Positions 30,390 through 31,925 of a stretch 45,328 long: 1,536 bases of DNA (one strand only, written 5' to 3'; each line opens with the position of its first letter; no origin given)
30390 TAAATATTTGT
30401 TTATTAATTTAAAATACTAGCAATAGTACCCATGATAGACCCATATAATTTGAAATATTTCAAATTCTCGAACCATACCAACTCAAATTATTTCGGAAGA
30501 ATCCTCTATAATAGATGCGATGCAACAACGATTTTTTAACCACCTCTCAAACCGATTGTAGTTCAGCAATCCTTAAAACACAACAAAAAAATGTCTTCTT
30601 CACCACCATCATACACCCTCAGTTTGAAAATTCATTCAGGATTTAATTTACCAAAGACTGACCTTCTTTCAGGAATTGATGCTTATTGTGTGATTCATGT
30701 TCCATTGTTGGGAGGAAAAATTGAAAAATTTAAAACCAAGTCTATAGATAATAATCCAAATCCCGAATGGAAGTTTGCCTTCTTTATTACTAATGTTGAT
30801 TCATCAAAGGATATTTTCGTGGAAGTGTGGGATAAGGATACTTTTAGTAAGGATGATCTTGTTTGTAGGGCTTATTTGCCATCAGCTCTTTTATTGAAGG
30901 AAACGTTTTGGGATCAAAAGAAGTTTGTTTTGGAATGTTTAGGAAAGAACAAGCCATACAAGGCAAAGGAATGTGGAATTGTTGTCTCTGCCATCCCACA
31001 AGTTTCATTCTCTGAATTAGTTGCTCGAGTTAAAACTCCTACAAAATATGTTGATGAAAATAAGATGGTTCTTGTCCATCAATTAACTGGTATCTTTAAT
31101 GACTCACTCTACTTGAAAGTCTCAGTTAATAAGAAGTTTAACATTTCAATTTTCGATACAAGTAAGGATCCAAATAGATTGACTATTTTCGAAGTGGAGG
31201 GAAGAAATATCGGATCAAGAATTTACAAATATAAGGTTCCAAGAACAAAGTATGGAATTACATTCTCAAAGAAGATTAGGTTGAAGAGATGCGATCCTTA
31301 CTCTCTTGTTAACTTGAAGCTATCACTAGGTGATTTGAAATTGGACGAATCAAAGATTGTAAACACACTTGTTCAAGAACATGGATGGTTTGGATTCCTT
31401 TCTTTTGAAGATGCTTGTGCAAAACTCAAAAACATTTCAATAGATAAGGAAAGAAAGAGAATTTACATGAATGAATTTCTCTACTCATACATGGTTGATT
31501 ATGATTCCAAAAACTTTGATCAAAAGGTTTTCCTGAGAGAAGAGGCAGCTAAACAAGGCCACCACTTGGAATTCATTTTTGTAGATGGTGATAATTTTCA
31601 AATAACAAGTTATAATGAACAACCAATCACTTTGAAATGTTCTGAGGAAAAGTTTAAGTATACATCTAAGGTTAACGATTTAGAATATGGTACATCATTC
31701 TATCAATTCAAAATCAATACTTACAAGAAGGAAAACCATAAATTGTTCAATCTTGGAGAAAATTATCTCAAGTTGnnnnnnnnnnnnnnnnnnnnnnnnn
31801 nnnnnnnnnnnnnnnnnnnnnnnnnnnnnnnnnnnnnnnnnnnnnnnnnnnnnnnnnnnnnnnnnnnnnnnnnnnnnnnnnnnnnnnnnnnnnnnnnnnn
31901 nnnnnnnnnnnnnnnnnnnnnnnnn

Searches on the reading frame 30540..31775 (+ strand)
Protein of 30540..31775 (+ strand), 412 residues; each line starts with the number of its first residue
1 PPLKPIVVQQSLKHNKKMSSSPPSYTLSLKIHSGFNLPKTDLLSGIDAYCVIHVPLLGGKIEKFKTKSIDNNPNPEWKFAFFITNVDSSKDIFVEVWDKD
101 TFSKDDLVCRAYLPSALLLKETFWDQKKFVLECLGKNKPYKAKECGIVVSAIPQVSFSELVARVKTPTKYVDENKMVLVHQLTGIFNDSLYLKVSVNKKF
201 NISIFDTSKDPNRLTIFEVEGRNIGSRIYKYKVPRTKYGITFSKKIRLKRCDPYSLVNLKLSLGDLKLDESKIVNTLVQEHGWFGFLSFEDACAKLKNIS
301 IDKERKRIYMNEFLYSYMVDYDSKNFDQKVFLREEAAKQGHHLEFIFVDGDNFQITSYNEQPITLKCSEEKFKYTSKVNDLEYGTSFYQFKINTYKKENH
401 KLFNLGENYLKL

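Call 19: search_protein_families(library=pfam, proteins=[window:30540-31775:+], max_evalue=0.01)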
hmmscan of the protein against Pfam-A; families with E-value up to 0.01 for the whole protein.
window:30540-31775:+ (412 aa): 1 family
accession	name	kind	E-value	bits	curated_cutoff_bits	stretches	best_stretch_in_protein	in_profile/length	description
PF00168.36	C2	-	4.9e-17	62.5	22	1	26-115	2-89/104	C2 domain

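Call 63: find_homologous_proteins(query=window:30591-31775:+, max_evalue=0.00001)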
Query window:30591-31775:+ (395 aa): 1 proteins with E <= 0.00001 among 2214 candidates.
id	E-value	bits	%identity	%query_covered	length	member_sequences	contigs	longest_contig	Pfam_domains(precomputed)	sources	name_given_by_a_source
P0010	1.1e-264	895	100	100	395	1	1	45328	PF00168.37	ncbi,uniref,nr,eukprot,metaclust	ncbi:predicted protein [Naegleria gruberi]|uniref:Predicted protein n=1 Tax=Naegleria gruberi TaxID=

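Call 64: find_encoding_contigs(protein=P0010, flank=10000, max_places=3)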
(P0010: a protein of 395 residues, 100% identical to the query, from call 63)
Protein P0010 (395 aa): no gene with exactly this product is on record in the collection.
